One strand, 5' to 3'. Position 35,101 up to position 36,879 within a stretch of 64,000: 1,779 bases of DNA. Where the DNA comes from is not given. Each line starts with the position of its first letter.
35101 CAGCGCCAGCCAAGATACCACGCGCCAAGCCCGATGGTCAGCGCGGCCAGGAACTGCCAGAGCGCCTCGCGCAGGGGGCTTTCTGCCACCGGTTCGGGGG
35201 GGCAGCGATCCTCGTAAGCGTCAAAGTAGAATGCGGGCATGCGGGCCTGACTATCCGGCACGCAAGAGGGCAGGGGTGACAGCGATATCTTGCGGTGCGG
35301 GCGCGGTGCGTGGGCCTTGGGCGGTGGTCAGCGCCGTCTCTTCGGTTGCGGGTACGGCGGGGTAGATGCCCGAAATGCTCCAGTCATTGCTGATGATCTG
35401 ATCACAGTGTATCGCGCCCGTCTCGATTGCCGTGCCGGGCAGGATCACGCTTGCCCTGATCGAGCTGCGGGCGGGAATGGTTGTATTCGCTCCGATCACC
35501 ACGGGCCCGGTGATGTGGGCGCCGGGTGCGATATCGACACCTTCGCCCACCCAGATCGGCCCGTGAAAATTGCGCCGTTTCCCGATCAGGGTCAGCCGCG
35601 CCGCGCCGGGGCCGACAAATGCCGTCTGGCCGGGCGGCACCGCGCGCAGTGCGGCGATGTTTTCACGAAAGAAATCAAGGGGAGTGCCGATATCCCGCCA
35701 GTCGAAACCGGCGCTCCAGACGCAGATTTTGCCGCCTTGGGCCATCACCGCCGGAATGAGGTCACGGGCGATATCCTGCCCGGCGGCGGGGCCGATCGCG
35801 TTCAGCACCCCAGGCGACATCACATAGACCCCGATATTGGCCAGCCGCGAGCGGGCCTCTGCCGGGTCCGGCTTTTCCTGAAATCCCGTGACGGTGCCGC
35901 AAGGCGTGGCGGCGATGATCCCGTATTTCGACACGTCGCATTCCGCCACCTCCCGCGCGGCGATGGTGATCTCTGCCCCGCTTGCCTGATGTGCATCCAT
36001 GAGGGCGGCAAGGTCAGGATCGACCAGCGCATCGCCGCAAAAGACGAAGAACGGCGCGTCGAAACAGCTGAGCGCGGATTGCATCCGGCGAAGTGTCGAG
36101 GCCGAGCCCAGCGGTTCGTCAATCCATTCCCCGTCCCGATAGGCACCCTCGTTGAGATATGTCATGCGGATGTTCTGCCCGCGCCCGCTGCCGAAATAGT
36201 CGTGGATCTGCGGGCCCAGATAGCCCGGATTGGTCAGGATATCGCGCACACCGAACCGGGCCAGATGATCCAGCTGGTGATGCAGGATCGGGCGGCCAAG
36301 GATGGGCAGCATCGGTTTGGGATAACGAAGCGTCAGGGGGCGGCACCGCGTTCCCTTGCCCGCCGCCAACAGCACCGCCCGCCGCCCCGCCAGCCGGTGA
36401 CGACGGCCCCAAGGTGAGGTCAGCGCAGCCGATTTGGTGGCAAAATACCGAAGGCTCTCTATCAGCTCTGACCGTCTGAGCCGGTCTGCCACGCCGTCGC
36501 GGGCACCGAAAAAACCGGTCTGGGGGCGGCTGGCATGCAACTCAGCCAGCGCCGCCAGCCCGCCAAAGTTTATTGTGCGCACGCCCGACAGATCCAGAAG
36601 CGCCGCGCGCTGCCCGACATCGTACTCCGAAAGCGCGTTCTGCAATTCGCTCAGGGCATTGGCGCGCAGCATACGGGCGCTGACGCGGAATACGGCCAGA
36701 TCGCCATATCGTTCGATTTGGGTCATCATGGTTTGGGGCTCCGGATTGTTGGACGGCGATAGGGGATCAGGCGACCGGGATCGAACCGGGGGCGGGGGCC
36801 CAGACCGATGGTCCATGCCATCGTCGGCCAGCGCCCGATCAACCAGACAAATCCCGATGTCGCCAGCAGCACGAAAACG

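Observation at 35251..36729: STAS (anti-sigma-antagonist-like) domain fused to an NDP-sugar pyrophosphorylase, with the phospho-serine position lost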

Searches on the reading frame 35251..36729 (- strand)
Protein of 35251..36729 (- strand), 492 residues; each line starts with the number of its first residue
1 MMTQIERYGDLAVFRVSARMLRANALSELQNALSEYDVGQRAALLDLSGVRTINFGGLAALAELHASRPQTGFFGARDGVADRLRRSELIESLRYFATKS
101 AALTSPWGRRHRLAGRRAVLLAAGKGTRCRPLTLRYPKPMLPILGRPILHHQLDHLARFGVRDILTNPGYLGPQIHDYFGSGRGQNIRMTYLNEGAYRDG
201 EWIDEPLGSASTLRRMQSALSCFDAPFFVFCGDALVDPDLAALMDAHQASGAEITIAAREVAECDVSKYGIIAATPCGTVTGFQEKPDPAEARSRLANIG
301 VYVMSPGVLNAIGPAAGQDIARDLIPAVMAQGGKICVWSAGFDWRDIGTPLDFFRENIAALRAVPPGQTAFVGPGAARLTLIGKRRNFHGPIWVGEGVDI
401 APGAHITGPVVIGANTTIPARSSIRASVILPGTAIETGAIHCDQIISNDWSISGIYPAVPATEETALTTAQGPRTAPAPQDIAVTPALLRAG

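Call 5: search_protein_families(library=pfam, proteins=[window:35251-36729:-], max_evalue=1)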
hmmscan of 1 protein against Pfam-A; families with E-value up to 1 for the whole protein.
window:35251-36729:- (492 aa): 7 families
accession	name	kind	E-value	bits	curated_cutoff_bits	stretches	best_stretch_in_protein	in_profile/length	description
PF00483.29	NTP_transferase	-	1.3e-36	126.8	21.2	1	118-357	2-239/245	Nucleotidyl transferase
PF12804.13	NTP_transf_3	-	4.5e-09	37.1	27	1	118-260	1-124/160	MobA-like NTP transferase domain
PF00132.30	Hexapep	-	8e-05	22.6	27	1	392-425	2-35/36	Bacterial transferase hexapeptide (six repeats)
PF13466.11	STAS_2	-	0.0007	20.2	29.2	1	21-69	7-55/80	STAS domain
PF25084.1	LbH_EIF2B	-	0.00099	19.5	54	1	392-447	4-59/105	EIF2B subunit epsilon LbH domain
PF01740.26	STAS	-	0.0029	17.8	22.6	1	4-100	3-104/106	STAS domain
PF24894.1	Hexapep_GlmU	-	0.13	12.9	23.3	1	400-452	26-77/104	GlmU-like, C-terminal hexapeptide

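Call 6: search_protein_families(library=ncbifam, proteins=[window:35251-36729:-], max_evalue=1)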
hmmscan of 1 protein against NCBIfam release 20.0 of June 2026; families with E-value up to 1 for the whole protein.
window:35251-36729:- (492 aa): 48 families (the best 25 are shown)
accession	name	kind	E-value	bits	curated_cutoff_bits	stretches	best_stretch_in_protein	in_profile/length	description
NF052502.1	man1P_GTase_Rv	exception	1.3e-46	159.1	440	1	118-452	3-307/352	mannose-1-phosphate guanylyltransferase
TIGR03992.1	Arch_glmU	subfamily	8.2e-41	140.2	292.1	1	117-448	2-323/393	bifunctional sugar-1-phosphate nucleotidylyltransferase/acetyltransferase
TIGR01208.1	rmlA_long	equivalog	3.2e-29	101.9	320.25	1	117-440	1-302/353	glucose-1-phosphate thymidylyltransferase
NF041313.1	UDPGP_AglF_Halo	equivalog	1.8e-26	93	400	1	117-312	2-182/234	UTP--glucose-1-phosphate uridylyltransferase AglF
TIGR02091.1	glgC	equivalog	2e-26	93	424.9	1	118-452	3-356/364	glucose-1-phosphate adenylyltransferase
NF045761.1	NAMPUrTaseMurU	equivalog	9.9e-24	84.4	250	1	117-350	2-217/226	N-acetylmuramate alpha-1-phosphate uridylyltransferase MurU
NF003670.0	PRK05293.1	equivalog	1.3e-22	80.3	470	1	118-453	7-353/382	glucose-1-phosphate adenylyltransferase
TIGR01099.1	galU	equivalog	8.1e-22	78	326.8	2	224-312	120-214/261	UTP--glucose-1-phosphate uridylyltransferase GalU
NF041173.1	Sug_nt_acttase_Thmprot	equivalog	3.3e-21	75.7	600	1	117-431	2-288/405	bifunctional sugar-1-phosphate nucleotidylyltransferase/acetyltransferase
TIGR02623.1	G1P_cyt_trans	equivalog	3.7e-19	69.2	300.25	2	117-180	2-65/255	glucose-1-phosphate cytidylyltransferase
NF002772.0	PRK02862.1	equivalog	5.3e-17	61.7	537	2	208-362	99-274/429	glucose-1-phosphate adenylyltransferase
NF010935.0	PRK14355.1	equivalog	3.4e-15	55.6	718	2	118-310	6-184/459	bifunctional UDP-N-acetylglucosamine diphosphorylase/glucosamine-1-phosphate N-acetyltransferase GlmU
NF002023.0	PRK00844.1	subfamily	4.3e-15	55.4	458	2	228-448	122-371/408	glucose-1-phosphate adenylyltransferase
NF001947.0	PRK00725.1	subfamily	4.9e-15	55.2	470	1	118-364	19-291/426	glucose-1-phosphate adenylyltransferase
NF049965.1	GlMnHpPGnyltfHddC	equivalog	3.4e-13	49.7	300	1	117-310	2-173/221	D-glycero-D-manno-heptose 1-phosphate guanosyltransferase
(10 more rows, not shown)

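Call 10: find_homologous_proteins(query=window:35251-36729:-, max_evalue=0.00001)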
Query window:35251-36729:- (492 aa): 322 proteins with E <= 0.00001 among 8000 candidates; the best 120 are listed.
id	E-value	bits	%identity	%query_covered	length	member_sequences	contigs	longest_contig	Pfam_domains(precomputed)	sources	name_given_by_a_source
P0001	0.0e+0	1111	100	100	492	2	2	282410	PF00483.30,PF25087.2,PF12804.14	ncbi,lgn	-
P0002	9.3e-109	382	45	92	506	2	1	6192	PF00483.30,PF25087.2,PF12804.14,PF13466.13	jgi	-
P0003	1.2e-106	375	41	92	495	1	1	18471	PF00483.30,PF01740.27,PF25087.2,PF25084.2,PF12804.14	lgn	-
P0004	4.2e-106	374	42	100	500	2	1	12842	PF00483.30,PF25087.2,PF12804.14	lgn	-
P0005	8.3e-103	363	44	92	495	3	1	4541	PF00483.30,PF00132.31,PF25087.2,PF12804.14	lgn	-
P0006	1.6e-102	362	41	98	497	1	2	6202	PF00483.30,PF00132.31,PF25087.2,PF12804.14,PF13466.13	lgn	-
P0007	1.3e-101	359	42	95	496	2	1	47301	PF00483.30,PF25087.2,PF12804.14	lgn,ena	-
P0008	9.1e-99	349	41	92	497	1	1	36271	PF00483.30,PF00132.31,PF25087.2,PF12804.14,PF13466.13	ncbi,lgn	-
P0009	2.2e-97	345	42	92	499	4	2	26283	PF00483.30,PF00132.31,PF25087.2,PF12804.14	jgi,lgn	jgi:mannose-1-phosphate guanylyltransferase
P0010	2.1e-96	342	41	92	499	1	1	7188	PF00483.30,PF01740.27,PF00132.31,PF25087.2,PF12804.14,PF13466.13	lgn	-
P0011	6.0e-96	340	40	92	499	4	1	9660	PF00483.30,PF01740.27,PF00132.31,PF25087.2,PF25084.2,PF12804.14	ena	-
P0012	5.3e-95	337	41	100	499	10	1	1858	PF00483.30,PF00132.31,PF25087.2,PF25084.2,PF12804.14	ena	-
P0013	7.7e-95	336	41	97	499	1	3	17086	PF00483.30,PF00132.31,PF25087.2,PF25084.2,PF12804.14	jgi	jgi:mannose-1-phosphate guanylyltransferase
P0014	1.4e-90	322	38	91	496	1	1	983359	PF00483.30,PF25087.2,PF12804.14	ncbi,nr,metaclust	ncbi:Putative sugar-phosphate nucleotidyl transferase [Rhodobacterales bacterium HTCC2150]|nr:Putati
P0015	4.8e-89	317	39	96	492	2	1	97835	PF00483.30,PF25087.2,PF12804.14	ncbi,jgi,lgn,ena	-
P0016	9.9e-88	313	37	93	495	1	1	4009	PF00483.30,PF01740.27,PF00132.31,PF25087.2,PF25084.2,PF12804.14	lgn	-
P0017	6.4e-87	310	38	92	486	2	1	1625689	PF00483.30,PF01740.27,PF00132.31,PF25087.2,PF25084.2,PF12804.14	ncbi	-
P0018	7.3e-87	310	37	92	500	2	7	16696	PF00483.30,PF01740.27,PF00132.31,PF25087.2,PF25084.2,PF12804.14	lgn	-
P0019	9.9e-86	306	42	91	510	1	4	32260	PF00483.30,PF01740.27,PF00132.31,PF25087.2,PF25084.2,PF12804.14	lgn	-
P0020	2.1e-85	305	39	90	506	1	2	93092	PF00483.30,PF01740.27,PF00132.31,PF25087.2,PF12804.14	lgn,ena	-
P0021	3.0e-85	305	40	93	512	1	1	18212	PF00483.30,PF25087.2,PF12804.14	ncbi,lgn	ncbi:MAG: NDP-sugar synthase [Pseudomonadota bacterium]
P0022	3.7e-85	305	39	92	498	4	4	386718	PF00483.30,PF01740.27,PF00132.31,PF25087.2,PF25084.2,PF12804.14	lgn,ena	-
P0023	6.3e-85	304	39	93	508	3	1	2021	PF00483.30,PF12804.14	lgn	-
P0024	1.1e-81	293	38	90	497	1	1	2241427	PF00483.30,PF01740.27,PF00132.31,PF25084.2,PF12804.14,PF13466.13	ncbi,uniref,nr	ncbi:sugar phosphate nucleotidyltransferase [Roseovarius sp. EL26]|uniref:sugar phosphate nucleotidy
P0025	3.5e-79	285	42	89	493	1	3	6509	PF00483.30,PF25087.2,PF12804.14,PF13466.13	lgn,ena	-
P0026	4.3e-75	271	37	90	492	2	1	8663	PF00483.30,PF25087.2,PF12804.14,PF13466.13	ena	-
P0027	1.6e-74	269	35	97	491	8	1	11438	PF00483.30,PF25087.2,PF25084.2,PF12804.14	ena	-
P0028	2.7e-74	269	42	73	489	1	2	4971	PF00483.30,PF25087.2,PF12804.14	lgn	-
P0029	3.7e-69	252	39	67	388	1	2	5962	PF00483.30,PF00132.31,PF25087.2,PF25084.2,PF12804.14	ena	-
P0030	2.3e-67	246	40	67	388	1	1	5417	PF00483.30,PF00132.31,PF25087.2,PF25084.2,PF12804.14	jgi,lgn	jgi:mannose-1-phosphate guanylyltransferase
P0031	3.7e-67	245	40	67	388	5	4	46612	PF00483.30,PF00132.31,PF25087.2,PF25084.2,PF12804.14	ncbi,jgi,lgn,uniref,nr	ncbi:NDP-sugar synthase [Sphaerotilus sp.]|jgi:mannose-1-phosphate guanylyltransferase|uniref:NDP-su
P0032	4.8e-67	245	39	67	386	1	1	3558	PF00483.30,PF00132.31,PF25087.2,PF25084.2,PF12804.14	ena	-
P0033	1.4e-66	243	39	67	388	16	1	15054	PF00483.30,PF00132.31,PF25087.2,PF25084.2,PF12804.14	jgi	jgi:mannose-1-phosphate guanylyltransferase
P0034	2.0e-66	243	39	67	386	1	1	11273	PF00483.30,PF00132.31,PF25087.2,PF25084.2,PF12804.14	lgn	-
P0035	2.6e-66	242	39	67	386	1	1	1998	PF00483.30,PF00132.31,PF25087.2,PF25084.2,PF12804.14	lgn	-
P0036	3.3e-65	239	40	64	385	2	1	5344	PF00483.30,PF00132.31,PF25087.2,PF25084.2,PF12804.14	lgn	-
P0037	1.2e-64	237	39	67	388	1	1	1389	PF00483.30,PF00132.31,PF25087.2,PF25084.2,PF12804.14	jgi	jgi:mannose-1-phosphate guanylyltransferase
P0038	1.7e-64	236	39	67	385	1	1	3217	PF00483.30,PF00132.31,PF25087.2,PF25084.2,PF12804.14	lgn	-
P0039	2.1e-64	236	38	67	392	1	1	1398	PF00483.30,PF00132.31,PF25087.2,PF25084.2,PF12804.14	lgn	-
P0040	2.4e-64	236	39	68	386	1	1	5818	PF00483.30,PF00132.31,PF25087.2,PF25084.2,PF12804.14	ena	-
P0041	2.4e-64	236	37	68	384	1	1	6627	PF00483.30,PF25087.2,PF24894.2,PF12804.14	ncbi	-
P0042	2.6e-64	236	37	68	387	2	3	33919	PF00483.30,PF00132.31,PF25087.2,PF25084.2,PF12804.14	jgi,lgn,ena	jgi:mannose-1-phosphate guanylyltransferase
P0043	4.3e-64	235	38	67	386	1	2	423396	PF00483.30,PF00132.31,PF25087.2,PF25084.2,PF12804.14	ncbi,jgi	jgi:mannose-1-phosphate guanylyltransferase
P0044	1.8e-63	233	39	68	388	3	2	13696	PF00483.30,PF00132.31,PF25087.2,PF25084.2,PF12804.14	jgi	jgi:mannose-1-phosphate guanylyltransferase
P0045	1.9e-63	233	38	68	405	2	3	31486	PF00483.30,PF25087.2,PF12804.14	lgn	-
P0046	1.9e-63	233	39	67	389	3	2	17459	PF00483.30,PF00132.31,PF25087.2,PF25084.2,PF12804.14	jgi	jgi:mannose-1-phosphate guanylyltransferase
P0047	3.0e-63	232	38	67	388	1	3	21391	PF00483.30,PF00132.31,PF25087.2,PF25084.2,PF12804.14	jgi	jgi:mannose-1-phosphate guanylyltransferase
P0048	6.9e-63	231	38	67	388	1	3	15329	PF00483.30,PF00132.31,PF25087.2,PF25084.2,PF12804.14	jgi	jgi:mannose-1-phosphate guanylyltransferase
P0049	8.6e-63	231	38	67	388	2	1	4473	PF00483.30,PF00132.31,PF25087.2,PF25084.2,PF12804.14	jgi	jgi:mannose-1-phosphate guanylyltransferase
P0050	9.3e-63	231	38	68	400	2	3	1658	PF00483.30,PF00132.31,PF25087.2,PF12804.14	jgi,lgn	-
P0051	1.1e-62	230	38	67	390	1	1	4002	PF00483.30,PF00132.31,PF25087.2,PF25084.2,PF12804.14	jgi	jgi:mannose-1-phosphate guanylyltransferase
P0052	1.5e-62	230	37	68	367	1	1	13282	PF00483.30,PF00132.31,PF25087.2,PF12804.14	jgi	jgi:mannose-1-phosphate guanylyltransferase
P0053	1.9e-62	230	39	64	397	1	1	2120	PF00483.30,PF00132.31,PF25084.2,PF12804.14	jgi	jgi:mannose-1-phosphate guanylyltransferase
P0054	1.9e-62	230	38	67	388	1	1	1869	PF00483.30,PF00132.31,PF25087.2,PF25084.2,PF12804.14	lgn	-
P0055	2.1e-62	229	38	67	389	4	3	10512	PF00483.30,PF00132.31,PF25087.2,PF12804.14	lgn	-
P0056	4.4e-62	228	37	68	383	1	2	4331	PF00483.30,PF25087.2,PF12804.14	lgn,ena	-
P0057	6.4e-62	228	38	64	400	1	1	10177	PF00483.30,PF00132.31,PF25087.2,PF25084.2,PF12804.14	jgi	jgi:mannose-1-phosphate guanylyltransferase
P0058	8.2e-62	228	36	73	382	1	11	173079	PF00483.30,PF25087.2,PF12804.14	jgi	jgi:mannose-1-phosphate guanylyltransferase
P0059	9.4e-62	227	39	63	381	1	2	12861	PF00483.30,PF00132.31,PF25087.2,PF25084.2,PF12804.14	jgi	jgi:mannose-1-phosphate guanylyltransferase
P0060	1.1e-61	227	38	67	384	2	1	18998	PF00483.30,PF00132.31,PF25087.2,PF25084.2,PF12804.14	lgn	-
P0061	1.4e-61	227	39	64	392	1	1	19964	PF00483.30,PF00132.31,PF25087.2,PF25084.2,PF12804.14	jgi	jgi:mannose-1-phosphate guanylyltransferase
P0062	1.7e-61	227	37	68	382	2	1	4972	PF00483.30,PF00132.31,PF25087.2,PF12804.14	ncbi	-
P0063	1.9e-61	226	38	67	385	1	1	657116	PF00483.30,PF00132.31,PF25087.2,PF25084.2,PF12804.14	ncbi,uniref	ncbi:sugar phosphate nucleotidyltransferase [Noviherbaspirillum sp. ST9]|uniref:sugar phosphate nucl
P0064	2.2e-61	226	37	68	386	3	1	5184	PF00483.30,PF00132.31,PF25087.2,PF25084.2,PF12804.14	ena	-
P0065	4.6e-61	225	37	67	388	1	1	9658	PF00483.30,PF00132.31,PF25087.2,PF25084.2,PF12804.14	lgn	-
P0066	4.8e-61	225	36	68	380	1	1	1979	PF00483.30,PF00132.31,PF25087.2,PF25084.2,PF12804.14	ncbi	-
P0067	5.0e-61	225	37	64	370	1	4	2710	PF00483.30,PF00132.31,PF25087.2,PF12804.14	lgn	-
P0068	6.7e-61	225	37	67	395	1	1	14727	PF00483.30,PF00132.31,PF25087.2,PF25084.2,PF12804.14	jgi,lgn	jgi:mannose-1-phosphate guanylyltransferase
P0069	7.2e-61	224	38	64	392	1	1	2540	PF00483.30,PF00132.31,PF25087.2,PF25084.2,PF12804.14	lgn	-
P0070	7.4e-61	224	35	76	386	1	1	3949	PF00483.30,PF00132.31,PF12804.14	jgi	jgi:mannose-1-phosphate guanylyltransferase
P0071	9.3e-61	224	38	66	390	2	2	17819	PF00483.30,PF00132.31,PF25087.2,PF25084.2,PF12804.14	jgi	jgi:mannose-1-phosphate guanylyltransferase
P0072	2.4e-60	223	38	68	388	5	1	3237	PF00483.30,PF00132.31,PF25087.2,PF25084.2,PF12804.14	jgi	jgi:mannose-1-phosphate guanylyltransferase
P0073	4.5e-60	222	37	68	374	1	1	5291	PF00483.30,PF25087.2,PF25084.2,PF12804.14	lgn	-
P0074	4.7e-60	222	38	66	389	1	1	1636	PF00483.30,PF00132.31,PF25087.2,PF25084.2,PF12804.14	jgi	-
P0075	6.2e-60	221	36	68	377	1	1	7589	PF00483.30,PF12804.14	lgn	-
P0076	8.0e-60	221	38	65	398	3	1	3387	PF00483.30,PF00132.31,PF25087.2,PF25084.2,PF12804.14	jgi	-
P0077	1.1e-59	221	35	68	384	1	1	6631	PF00483.30,PF00132.31,PF25087.2,PF25084.2,PF12804.14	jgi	jgi:mannose-1-phosphate guanylyltransferase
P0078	1.2e-59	220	34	68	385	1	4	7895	PF00483.30,PF00132.31,PF25084.2,PF12804.14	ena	-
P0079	1.8e-59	220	39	64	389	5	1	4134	PF00483.30,PF00132.31,PF25087.2,PF25084.2,PF12804.14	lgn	-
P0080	4.5e-59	219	37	68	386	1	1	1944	PF00483.30,PF00132.31,PF25087.2,PF25084.2,PF12804.14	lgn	-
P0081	5.6e-59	218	34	70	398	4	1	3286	PF00483.30,PF00132.31,PF25087.2,PF12804.14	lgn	-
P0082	1.1e-58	217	37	68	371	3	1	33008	PF00483.30,PF25087.2,PF12804.14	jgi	jgi:mannose-1-phosphate guanylyltransferase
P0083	1.2e-58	217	37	64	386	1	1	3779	PF00483.30,PF00132.31,PF25087.2,PF25084.2,PF12804.14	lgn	-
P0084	1.4e-58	217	35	67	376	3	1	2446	PF00483.30,PF25087.2,PF12804.14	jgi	-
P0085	1.9e-58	216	36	68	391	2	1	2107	PF00483.30,PF00132.31,PF25087.2,PF25084.2,PF12804.14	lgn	-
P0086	2.6e-58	216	38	67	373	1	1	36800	PF00483.30,PF00132.31,PF25087.2,PF25084.2,PF12804.14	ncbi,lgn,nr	ncbi:MAG: NDP-sugar synthase [Gammaproteobacteria bacterium]|nr:NDP-sugar synthase [Gammaproteobacte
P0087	3.0e-58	216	36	68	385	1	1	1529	PF00483.30,PF00132.31,PF12804.14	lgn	-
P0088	4.1e-58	215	36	68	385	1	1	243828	PF00483.30,PF00132.31,PF12804.14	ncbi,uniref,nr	ncbi:NTP transferase domain-containing protein [Duganella sp. FT92W]|uniref:NTP transferase domain-c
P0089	4.5e-58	215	38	68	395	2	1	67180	PF00483.30,PF12804.14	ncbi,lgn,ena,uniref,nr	ncbi:sugar phosphate nucleotidyltransferase [Deefgea salmonis]|uniref:NDP-sugar synthase n=1 Tax=Dee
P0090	5.4e-58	215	37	66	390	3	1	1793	PF00483.30,PF00132.31,PF25087.2,PF25084.2,PF12804.14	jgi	jgi:mannose-1-phosphate guanylyltransferase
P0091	5.8e-58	215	34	68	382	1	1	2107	PF00483.30,PF00132.31,PF25087.2,PF12804.14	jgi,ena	-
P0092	5.8e-58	215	36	68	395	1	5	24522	PF00483.30,PF00132.31,PF25087.2,PF12804.14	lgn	-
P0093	7.4e-58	215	39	65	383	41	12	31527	PF00483.30,PF25087.2,PF24894.2,PF12804.14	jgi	jgi:mannose-1-phosphate guanylyltransferase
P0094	8.2e-58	214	36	69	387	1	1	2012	PF00483.30,PF00132.31,PF25087.2,PF25084.2,PF12804.14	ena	-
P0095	1.4e-57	214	33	73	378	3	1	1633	PF00483.30,PF00132.31,PF25087.2,PF12804.14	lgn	-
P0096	1.7e-57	213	35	67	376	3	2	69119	PF00483.30,PF00132.31,PF25087.2,PF12804.14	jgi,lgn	jgi:mannose-1-phosphate guanylyltransferase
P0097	2.5e-57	213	36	68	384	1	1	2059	PF00483.30,PF00132.31,PF12804.14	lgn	-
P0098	2.5e-57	213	33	68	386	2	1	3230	PF00483.30,PF00132.31,PF12804.14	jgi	jgi:mannose-1-phosphate guanylyltransferase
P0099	3.0e-57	213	35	68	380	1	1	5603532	PF00483.30,PF00132.31,PF25087.2,PF25084.2,PF12804.14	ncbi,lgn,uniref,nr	ncbi:Mannose-1-phosphate guanylyltransferase [Collimonas arenae]|uniref:Mannose-1-phosphate guanylyl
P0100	3.0e-57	212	39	65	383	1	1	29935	PF00483.30,PF25087.2,PF24894.2,PF12804.14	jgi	-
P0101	3.3e-57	212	34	68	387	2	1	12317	PF00483.30,PF00132.31,PF12804.14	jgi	jgi:mannose-1-phosphate guanylyltransferase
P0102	4.6e-57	212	35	68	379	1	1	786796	PF00483.30,PF00132.31,PF25087.2,PF12804.14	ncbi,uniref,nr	ncbi:sugar phosphate nucleotidyltransferase [Pseudoduganella violaceinigra]|uniref:sugar phosphate n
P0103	4.6e-57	212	36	68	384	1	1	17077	PF00483.30,PF00132.31,PF12804.14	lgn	-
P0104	4.8e-57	212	34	68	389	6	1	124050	PF00483.30,PF12804.14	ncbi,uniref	ncbi:sugar phosphate nucleotidyltransferase [Duganella caerulea]|uniref:sugar phosphate nucleotidylt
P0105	5.0e-57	212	34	73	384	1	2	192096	PF00483.30,PF00132.31,PF12804.14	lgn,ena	-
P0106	5.1e-57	212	35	69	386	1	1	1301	PF00483.30,PF00132.31,PF25087.2,PF25084.2,PF12804.14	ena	-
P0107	5.5e-57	212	35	63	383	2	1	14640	PF00483.30,PF00132.31,PF25087.2,PF25084.2,PF12804.14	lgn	-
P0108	6.4e-57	211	35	73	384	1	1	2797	PF00483.30,PF12804.14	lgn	-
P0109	6.6e-57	211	38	64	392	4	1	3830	PF00483.30,PF12804.14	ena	-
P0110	6.7e-57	211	35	68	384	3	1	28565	PF00483.30,PF12804.14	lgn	-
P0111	7.2e-57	211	35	68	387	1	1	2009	PF00483.30,PF00132.31,PF25087.2,PF25084.2,PF12804.14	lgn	-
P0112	1.1e-56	211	35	67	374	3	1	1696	PF00483.30,PF25087.2,PF25084.2,PF12804.14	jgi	jgi:mannose-1-phosphate guanylyltransferase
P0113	1.2e-56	211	36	68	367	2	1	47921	PF00483.30,PF00132.31,PF25087.2,PF12804.14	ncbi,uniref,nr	ncbi:sugar phosphate nucleotidyltransferase [Tepidimonas charontis]|uniref:UTP--glucose-1-phosphate 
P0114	1.5e-56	210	39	61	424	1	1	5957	PF00483.30,PF12804.14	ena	-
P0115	2.6e-56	209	36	68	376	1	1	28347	PF00483.30,PF25087.2,PF12804.14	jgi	jgi:mannose-1-phosphate guanylyltransferase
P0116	3.6e-56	209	35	68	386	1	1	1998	PF00483.30,PF00132.31,PF25087.2,PF25084.2,PF12804.14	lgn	-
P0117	4.0e-56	209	34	68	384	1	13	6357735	PF00483.30,PF00132.31,PF12804.14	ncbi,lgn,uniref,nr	ncbi:D-glycero-alpha-D-manno-heptose 1-phosphate guanylyltransferase [Janthinobacterium sp. HH103]|u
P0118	4.9e-56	209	34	68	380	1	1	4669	PF00483.30,PF00132.31,PF12804.14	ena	-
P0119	5.1e-56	208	34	68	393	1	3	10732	PF00483.30,PF00132.31,PF25087.2,PF25084.2,PF12804.14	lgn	-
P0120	5.5e-56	208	34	68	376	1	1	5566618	PF00483.30,PF00132.31,PF25087.2,PF25084.2,PF24894.2,PF12804.14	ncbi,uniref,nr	ncbi:mannose-1-phosphate guanylyltransferase [Collimonas sp. PA-H2]|uniref:sugar phosphate nucleotid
